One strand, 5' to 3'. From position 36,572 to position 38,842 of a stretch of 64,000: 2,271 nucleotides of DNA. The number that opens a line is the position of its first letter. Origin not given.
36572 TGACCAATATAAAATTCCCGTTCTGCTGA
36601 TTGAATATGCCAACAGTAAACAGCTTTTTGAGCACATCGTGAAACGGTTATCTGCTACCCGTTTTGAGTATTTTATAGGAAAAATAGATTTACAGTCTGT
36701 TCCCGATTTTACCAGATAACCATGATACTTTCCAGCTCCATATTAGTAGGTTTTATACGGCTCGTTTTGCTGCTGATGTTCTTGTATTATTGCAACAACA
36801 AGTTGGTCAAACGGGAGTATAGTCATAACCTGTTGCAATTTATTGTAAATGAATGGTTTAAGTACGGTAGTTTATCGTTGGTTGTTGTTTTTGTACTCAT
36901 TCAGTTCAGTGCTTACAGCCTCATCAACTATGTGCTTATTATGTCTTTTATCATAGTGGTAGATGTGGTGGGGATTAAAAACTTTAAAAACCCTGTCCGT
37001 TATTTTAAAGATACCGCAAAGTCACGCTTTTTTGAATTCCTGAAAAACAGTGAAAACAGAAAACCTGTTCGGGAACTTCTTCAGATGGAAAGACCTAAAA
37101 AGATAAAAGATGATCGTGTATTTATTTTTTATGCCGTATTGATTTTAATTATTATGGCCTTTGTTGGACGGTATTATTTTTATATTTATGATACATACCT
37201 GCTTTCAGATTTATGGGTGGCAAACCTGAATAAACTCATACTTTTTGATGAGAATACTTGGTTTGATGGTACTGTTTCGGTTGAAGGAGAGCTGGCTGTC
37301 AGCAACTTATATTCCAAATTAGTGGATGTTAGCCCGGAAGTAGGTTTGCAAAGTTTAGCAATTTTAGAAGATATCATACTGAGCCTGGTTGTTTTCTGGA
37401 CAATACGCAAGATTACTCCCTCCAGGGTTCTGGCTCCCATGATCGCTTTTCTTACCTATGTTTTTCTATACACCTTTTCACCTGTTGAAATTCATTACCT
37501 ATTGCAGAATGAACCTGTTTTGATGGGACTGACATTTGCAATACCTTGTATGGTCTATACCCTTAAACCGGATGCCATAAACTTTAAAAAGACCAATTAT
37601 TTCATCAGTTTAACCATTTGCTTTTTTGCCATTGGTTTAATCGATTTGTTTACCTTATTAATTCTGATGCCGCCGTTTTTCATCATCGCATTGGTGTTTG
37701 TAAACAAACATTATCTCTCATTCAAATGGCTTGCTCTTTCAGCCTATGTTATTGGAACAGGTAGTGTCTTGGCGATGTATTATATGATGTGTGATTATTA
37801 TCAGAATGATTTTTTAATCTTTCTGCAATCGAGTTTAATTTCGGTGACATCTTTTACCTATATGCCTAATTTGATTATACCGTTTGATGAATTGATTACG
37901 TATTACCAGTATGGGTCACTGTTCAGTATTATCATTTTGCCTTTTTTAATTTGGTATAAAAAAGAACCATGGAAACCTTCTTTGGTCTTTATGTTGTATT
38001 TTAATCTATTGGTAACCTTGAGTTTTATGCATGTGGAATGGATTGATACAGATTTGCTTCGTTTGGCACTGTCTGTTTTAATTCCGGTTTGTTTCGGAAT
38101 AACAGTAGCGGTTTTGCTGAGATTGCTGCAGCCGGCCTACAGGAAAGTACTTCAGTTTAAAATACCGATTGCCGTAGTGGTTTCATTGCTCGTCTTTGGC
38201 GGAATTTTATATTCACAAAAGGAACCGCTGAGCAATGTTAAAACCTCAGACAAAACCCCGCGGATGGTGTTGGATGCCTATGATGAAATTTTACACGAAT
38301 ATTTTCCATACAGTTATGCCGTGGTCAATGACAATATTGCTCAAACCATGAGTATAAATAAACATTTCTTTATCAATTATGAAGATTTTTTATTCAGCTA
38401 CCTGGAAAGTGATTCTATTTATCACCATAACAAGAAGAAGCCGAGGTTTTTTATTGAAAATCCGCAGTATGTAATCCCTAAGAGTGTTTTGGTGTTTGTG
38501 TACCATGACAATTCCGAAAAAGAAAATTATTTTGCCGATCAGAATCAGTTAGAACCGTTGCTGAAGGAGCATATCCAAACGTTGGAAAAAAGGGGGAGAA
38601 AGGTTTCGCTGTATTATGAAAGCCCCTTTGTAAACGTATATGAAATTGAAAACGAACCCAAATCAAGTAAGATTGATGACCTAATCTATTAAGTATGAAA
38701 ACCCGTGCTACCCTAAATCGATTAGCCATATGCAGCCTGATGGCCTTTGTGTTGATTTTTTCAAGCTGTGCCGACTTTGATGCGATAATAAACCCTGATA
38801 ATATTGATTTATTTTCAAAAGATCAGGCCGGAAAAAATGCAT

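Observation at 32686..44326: Pel / galactosaminogalactan-like exopolysaccharide locus with a non-canonical gene set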

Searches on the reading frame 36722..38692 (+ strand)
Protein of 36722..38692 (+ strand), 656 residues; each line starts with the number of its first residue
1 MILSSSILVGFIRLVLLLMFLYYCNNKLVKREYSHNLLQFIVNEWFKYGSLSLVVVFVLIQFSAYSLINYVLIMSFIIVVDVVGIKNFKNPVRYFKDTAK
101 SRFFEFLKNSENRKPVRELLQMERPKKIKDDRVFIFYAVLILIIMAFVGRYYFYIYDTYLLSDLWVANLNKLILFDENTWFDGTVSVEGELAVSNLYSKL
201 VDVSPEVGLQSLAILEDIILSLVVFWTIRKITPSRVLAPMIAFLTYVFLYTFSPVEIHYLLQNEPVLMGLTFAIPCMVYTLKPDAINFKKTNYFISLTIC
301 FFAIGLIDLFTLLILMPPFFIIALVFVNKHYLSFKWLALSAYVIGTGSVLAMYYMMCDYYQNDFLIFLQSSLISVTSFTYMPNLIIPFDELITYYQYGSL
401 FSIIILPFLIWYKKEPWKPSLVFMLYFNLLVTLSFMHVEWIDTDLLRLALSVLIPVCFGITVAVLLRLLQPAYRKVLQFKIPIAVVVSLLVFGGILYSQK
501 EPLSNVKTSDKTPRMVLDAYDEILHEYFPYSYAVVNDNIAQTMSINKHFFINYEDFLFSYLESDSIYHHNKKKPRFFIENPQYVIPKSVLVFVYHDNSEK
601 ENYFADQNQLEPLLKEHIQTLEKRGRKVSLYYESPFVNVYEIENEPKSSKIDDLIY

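Call 3: search_protein_families(library=pfam, proteins=[window:36722-38692:+], max_evalue=0.01)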
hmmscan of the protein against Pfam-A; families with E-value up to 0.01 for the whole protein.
window:36722-38692:+ (656 aa): 0 families

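Call 4: search_protein_families(library=ncbifam, proteins=[window:36722-38692:+], max_evalue=0.01)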
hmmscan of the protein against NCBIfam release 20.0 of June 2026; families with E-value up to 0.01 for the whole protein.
window:36722-38692:+ (656 aa): 0 families

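Call 17: search_protein_families(library=pfam, proteins=[window:36722-38692:+], max_evalue=10)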
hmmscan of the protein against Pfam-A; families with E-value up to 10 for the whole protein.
window:36722-38692:+ (656 aa): 0 families

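Call 19: find_homologous_proteins(query=window:36722-38692:+)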
Query window:36722-38692:+ (656 aa): 57 proteins with E <= 0.001 among 8000 candidates.
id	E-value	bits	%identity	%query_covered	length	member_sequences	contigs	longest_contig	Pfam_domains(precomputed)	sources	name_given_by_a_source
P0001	0.0e+0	1437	100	100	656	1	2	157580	-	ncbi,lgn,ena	-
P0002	0.0e+0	1428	99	100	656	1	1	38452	-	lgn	-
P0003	0.0e+0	1405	97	100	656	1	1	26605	-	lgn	-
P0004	0.0e+0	1402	97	100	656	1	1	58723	-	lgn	-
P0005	0.0e+0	1380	95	100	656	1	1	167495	-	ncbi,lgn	-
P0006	0.0e+0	1327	97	94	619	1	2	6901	-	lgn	-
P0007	0.0e+0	1282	86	100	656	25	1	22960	-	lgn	-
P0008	0.0e+0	1273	86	100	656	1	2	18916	-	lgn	-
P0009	0.0e+0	1262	86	100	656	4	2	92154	-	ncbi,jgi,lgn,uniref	ncbi:hypothetical protein [Flavobacterium sp.]|jgi:hypothetical protein|uniref:hypothetical protein 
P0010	0.0e+0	1262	85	100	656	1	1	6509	-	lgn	-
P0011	0.0e+0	1259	85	100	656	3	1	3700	-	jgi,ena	-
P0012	0.0e+0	1255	86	100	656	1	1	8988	-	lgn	-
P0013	0.0e+0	1196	81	99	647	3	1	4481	-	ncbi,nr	ncbi:MAG: hypothetical protein KDC50_07385, partial [Flavobacterium sp.]|nr:hypothetical protein [Fl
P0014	0.0e+0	1191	80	100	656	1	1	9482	-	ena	-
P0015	0.0e+0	1150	77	100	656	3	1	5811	-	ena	-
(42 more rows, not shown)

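Call 31: predict_structure(alignment_id=A1)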
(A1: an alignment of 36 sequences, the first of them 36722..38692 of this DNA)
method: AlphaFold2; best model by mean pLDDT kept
length: 656 residues; sequences in the alignment: 36
mean_pLDDT: 82.9   pTM: 0.84
mean pLDDT of the five models: 82.9, 80.7, 80.7, 79.3, 75.8
residues with pLDDT >= 90: 252; 70-90: 307; 50-70: 69; < 50: 28
segments of 3 or more residues with pLDDT < 50: 1-3, 125-129, 253-257, 377-383, 650-656
pLDDT, mean of each block of 10 residues (from residue 1): 66 89 73 71 93 96 93 88 68 70 70 61 49 79 85 77 86 90 87 93 86 90 94 88 82 51 85 96 86 94 96 95 84 92 98 95 90 59 60 85 92 91 95 82 84 91 90 77 83 79 72 86 79 86 83 91 90 86 86 81 77 92 90 91 72 42
secondary structure, 60 per line:
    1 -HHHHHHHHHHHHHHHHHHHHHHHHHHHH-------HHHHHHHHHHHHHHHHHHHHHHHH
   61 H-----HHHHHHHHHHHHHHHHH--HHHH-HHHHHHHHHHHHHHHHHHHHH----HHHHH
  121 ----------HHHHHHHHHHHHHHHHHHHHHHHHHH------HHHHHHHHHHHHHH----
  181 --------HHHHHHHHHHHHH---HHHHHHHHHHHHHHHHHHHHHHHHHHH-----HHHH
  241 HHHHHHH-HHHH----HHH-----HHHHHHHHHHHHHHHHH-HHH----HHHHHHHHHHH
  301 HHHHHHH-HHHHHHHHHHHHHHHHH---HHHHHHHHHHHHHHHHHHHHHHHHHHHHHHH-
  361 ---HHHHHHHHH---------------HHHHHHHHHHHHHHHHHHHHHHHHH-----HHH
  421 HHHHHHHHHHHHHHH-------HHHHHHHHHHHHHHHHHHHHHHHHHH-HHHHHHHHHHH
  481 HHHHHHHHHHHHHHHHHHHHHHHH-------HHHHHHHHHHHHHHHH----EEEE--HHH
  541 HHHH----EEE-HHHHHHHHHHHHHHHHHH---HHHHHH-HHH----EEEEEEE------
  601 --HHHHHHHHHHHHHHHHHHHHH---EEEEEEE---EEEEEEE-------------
elements in order: H2-29 H37-61 H67-83 H86-89 H91-111 H116-120 H131-156 H163-176 H189-201 H205-231 H237-247 H249-252 H265-281 H290-307 H309-325 H329-359 H364-372 H388-412 H418-435 H443-468 H470-504 H512-527 E532-535 H538-544 E549-551 H553-570 H574-579 E588-594 H603-623 E627-633 E637-643

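Call 36: fold_search(model_id=the predicted structure, library=pdb)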
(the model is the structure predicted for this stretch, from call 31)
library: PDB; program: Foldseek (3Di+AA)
matches with E <= 10: 245; with E <= 0.001: 5
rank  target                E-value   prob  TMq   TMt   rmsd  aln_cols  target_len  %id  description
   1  8age_A                6.5e-05  1.00  0.34  0.34  14.3       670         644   11  Structure of yeast oligosaccharylransferase complex with acceptor peptide bound (released 2022-12-07)
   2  8agb_A                9.4e-05  1.00  0.40  0.40  13.7       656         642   11  Structure of yeast oligosaccharylransferase complex with lipid-linked oligosaccharide bound (released 2022-12-07)
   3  6ezn_F                1.3e-04  1.00  0.37  0.37  14.6       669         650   11  Cryo-EM structure of the yeast oligosaccharyltransferase (OST) complex (released 2018-01-17)
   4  6s7o_A                3.8e-04  1.00  0.38  0.38  14.2       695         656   10  Cryo-EM structure of human oligosaccharyltransferase complex OST-A (released 2019-12-18)
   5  7zli_A                3.8e-04  1.00  0.32  0.31  14.5       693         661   12  Cryo-EM structure of C-mannosyltransferase CeDPY19, in complex with Dol25-P-Man and bound to CMT2-Fab and anti-Fab nan (released 2023-01-11)
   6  8b6l_I                1.2e-03  1.00  0.37  0.35  15.2       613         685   12  Subtomogram average of the human Sec61-TRAP-OSTA-translocon (released 2022-12-07)
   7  3wak                  2.7e-03  1.00  0.35  0.28  16.4       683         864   12  Crystal structure of the Archaeoglobus fulgidus oligosaccharyltransferase (O29867_ARCFU) in the apo form (released 2013-10-30)
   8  9s6u_A                2.9e-03  1.00  0.31  0.36   8.8       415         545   12  Ternary cryo-EM structure of human ALG9 with Dol25-PP-GlcNAc2Man8, Dol25-P-Man and Fab (released 2026-03-18)
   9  7zlg_A                4.1e-03  1.00  0.32  0.31  14.1       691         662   11  Cryo-EM structure of C-mannosyltransferase CeDPY19, in complex with acceptor peptide and bound to CMT2-Fab and anti-Fa (released 2023-01-11)
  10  7zlh_A                5.3e-03  1.00  0.31  0.31  13.9       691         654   11  Cryo-EM structure of C-mannosyltransferase CeDPY19, in apo state, bound to CMT2-Fab and anti-Fab nanobody (released 2023-01-11)
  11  5f15                  6.0e-03  1.00  0.42  0.48  11.1       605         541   11  Crystal Structure of ArnT from Cupriavidus metallidurans bound to Undecaprenyl phosphate (released 2016-02-17)
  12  9s6s_A                6.3e-03  1.00  0.35  0.41   9.0       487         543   13  Ternary cryo-EM structure of human ALG9 with Dol25-PP-GlcNAc2Man6, Dol25-P-Man and Fab (released 2026-03-18)
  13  6s7t_A                1.0e-02  1.00  0.36  0.34  14.9       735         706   11  Cryo-EM structure of human oligosaccharyltransferase complex OST-B (released 2019-12-18)
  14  9s6t_A                1.0e-02  1.00  0.36  0.45  10.8       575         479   13  Ternary cryo-EM structure of chicken ALG12 with Dol25-PP-GlcNAc2Man7, Dol25-P-Man, and Fab (released 2026-03-18)
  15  5ezm                  1.2e-02  0.99  0.30  0.35  16.7       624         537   11  Crystal Structure of ArnT from Cupriavidus metallidurans in the apo state (released 2016-02-17)
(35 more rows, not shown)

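Call 65: search_protein_representatives(alignment_id=A1)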
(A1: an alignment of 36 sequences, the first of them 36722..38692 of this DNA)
Query: 36 sequences, 657 profile positions. Proteins with E-value up to 0.001 (for the whole library): 206; up to 1e-10: 156; up to 1e-30: 109. The best 150 are listed.
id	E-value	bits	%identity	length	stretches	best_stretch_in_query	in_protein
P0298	3.3e-264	895.3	-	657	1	1-657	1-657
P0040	6.5e-263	891.0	-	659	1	1-657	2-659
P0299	4.2e-240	815.6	-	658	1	1-657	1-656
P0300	1.2e-239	814.1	-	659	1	1-657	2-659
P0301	4.8e-224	762.6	-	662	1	2-657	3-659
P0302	1.2e-205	701.8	-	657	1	1-657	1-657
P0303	2.3e-187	641.4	-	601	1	59-657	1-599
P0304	7.0e-182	623.3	-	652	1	1-657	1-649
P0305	2.2e-177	608.4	-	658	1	1-657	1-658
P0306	1.1e-169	583.0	-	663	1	1-656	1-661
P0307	2.2e-162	558.9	-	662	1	1-657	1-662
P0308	3.3e-160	551.7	-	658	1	3-655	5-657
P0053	9.1e-159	546.9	-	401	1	1-401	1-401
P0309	7.2e-153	527.4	-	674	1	1-657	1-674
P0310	9.9e-152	523.6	-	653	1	3-657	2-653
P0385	2.5e-56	208.4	-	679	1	2-656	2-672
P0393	1.0e-42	163.4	-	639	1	163-654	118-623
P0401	2.6e-34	135.7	-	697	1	4-653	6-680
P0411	6.3e-27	111.3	-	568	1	153-656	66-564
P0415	3.5e-24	102.2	-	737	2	232-654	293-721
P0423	1.1e-20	90.6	-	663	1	8-656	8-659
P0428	1.4e-17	80.3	-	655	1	7-656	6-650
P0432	7.8e-17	77.9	-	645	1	7-646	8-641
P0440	4.1e-13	65.6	-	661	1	10-644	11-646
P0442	1.2e-12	64.1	-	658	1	5-644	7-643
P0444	1.9e-12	63.5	-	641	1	44-643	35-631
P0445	1.9e-12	63.4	-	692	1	11-647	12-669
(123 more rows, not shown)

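Call 66: search_protein_families(library=pfam, proteins=[P0401, P0415, P0423, P0428, P0440, P0442, P0444, P0445, P0393, P0411], max_evalue=0.1)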
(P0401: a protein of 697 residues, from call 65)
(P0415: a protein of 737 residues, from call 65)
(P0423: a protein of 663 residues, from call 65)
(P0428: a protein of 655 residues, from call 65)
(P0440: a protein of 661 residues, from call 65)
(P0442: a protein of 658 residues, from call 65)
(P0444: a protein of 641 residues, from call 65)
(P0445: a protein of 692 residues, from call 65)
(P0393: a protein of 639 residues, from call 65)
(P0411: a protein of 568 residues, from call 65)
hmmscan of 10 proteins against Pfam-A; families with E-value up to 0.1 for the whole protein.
P0401 (697 aa): 0 families

P0415 (737 aa): 1 family
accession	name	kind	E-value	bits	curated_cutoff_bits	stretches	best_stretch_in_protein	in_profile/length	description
PF04930.20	FUN14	-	0.091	13.6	22.5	0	70-131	21-85/92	FUN14 family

P0423 (663 aa): 0 families

P0428 (655 aa): 1 family
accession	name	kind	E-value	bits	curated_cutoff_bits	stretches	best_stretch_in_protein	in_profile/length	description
PF24358.1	ABCC10_N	-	0.013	15.4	26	1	364-419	98-153/200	ABCC10 N-terminal domain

P0440 (661 aa): 0 families

P0442 (658 aa): 0 families

P0444 (641 aa): 0 families

P0445 (692 aa): 0 families

P0393 (639 aa): 0 families

P0411 (568 aa): 0 families

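Call 67: find_encoding_contigs(protein=P0440, flank=10000, max_places=2)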
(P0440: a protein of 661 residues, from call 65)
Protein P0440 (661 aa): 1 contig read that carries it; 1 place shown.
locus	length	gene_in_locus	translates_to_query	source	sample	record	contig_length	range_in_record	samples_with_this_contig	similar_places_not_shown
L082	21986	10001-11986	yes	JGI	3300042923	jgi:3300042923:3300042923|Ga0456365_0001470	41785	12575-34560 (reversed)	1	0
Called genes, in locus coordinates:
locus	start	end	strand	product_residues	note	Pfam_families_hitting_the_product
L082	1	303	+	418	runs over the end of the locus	PF25198:Spore_GerAC_N, PF05504:Spore_GerAC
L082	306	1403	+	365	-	PF03845:Spore_permease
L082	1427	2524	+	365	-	PF03845:Spore_permease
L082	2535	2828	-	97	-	PF07875:Coat_F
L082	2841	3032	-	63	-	-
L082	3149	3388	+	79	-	-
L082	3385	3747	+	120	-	PF07875:Coat_F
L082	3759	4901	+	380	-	PF08240:ADH_N, PF00107:ADH_zinc_N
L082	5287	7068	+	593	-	PF11997:DUF3492, PF13439:Glyco_transf_4, PF00534:Glycos_transf_1, PF13692:Glyco_trans_1_4, PF13524:Glyco_trans_1_2 (weak)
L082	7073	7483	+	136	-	-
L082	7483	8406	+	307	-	-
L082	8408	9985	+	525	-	-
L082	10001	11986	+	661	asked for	-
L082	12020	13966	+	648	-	-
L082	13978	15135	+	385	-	PF02655:ATP-grasp_3, PF02222:ATP-grasp (weak), PF02786:CPSase_L_D2, PF07478:Dala_Dala_lig_C (faint), PF15632:ATPgrasp_Ter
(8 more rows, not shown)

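Call 68: find_encoding_contigs(protein=P0423, flank=10000, max_places=2)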
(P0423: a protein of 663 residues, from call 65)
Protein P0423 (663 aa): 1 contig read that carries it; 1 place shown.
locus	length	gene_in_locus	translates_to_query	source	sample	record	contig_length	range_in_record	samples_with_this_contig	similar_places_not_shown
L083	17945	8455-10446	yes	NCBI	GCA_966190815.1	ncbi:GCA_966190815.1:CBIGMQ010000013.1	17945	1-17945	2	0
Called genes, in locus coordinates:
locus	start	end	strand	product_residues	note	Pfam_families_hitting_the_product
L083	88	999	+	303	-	PF00924:MS_channel_2nd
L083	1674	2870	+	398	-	PF11997:DUF3492, PF13439:Glyco_transf_4, PF11997:DUF3492, PF00534:Glycos_transf_1, PF13692:Glyco_trans_1_4 (weak)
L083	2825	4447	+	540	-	PF11997:DUF3492, PF13439:Glyco_transf_4, PF20706:GT4-conflict (weak), PF00534:Glycos_transf_1, PF13692:Glyco_trans_1_4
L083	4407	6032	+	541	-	-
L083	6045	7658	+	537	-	-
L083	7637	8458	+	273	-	PF03537:Glyco_hydro_114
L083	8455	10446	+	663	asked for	-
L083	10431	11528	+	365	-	-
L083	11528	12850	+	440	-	PF09960:DUF2194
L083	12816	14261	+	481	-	-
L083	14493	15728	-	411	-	PF02274:ADI, PF19420:DDAH_eukar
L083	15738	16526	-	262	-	PF02518:HATPase_c, PF00072:Response_reg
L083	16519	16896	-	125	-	-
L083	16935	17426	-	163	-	-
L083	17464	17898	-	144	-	-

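Call 69: find_encoding_contigs(protein=P0445, flank=10000, max_places=2)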
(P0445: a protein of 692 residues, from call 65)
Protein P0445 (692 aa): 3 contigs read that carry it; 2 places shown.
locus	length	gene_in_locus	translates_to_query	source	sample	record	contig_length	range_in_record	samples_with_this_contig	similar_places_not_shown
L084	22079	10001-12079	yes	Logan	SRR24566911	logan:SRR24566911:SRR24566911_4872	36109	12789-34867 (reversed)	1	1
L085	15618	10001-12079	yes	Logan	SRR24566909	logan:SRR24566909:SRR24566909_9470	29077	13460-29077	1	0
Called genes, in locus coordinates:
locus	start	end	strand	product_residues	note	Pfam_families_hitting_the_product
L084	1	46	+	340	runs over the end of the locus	PF00586:AIRS, PF02769:AIRS_C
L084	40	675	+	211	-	PF00551:Formyl_trans_N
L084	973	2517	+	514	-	PF02142:MGS, PF01808:AICARFT_IMPCHas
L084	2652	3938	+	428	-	PF02844:GARS_N, PF01071:GARS_A, PF02222:ATP-grasp (weak), PF02786:CPSase_L_D2 (weak), PF02843:GARS_C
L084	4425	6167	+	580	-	PF11997:DUF3492, PF13439:Glyco_transf_4, PF13181:TPR_8 (faint), PF00534:Glycos_transf_1, PF13692:Glyco_trans_1_4, PF13524:Glyco_trans_1_2, PF00515:TPR_1 (faint), PF13424:TPR_12 (faint)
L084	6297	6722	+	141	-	PF05103:DivIVA (weak)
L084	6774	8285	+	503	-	-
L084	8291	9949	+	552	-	-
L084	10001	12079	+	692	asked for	-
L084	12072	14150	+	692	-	PF20176:DUF6541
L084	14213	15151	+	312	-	PF00535:Glycos_transf_2, PF13641:Glyco_tranf_2_3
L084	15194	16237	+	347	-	PF01408:GFO_IDH_MocA, PF22725:GFO_IDH_MocA_C3, PF02894:GFO_IDH_MocA_C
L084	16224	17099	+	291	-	-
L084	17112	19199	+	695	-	-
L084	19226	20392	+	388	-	PF02655:ATP-grasp_3, PF02786:CPSase_L_D2 (weak), PF15632:ATPgrasp_Ter (weak)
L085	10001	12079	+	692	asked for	-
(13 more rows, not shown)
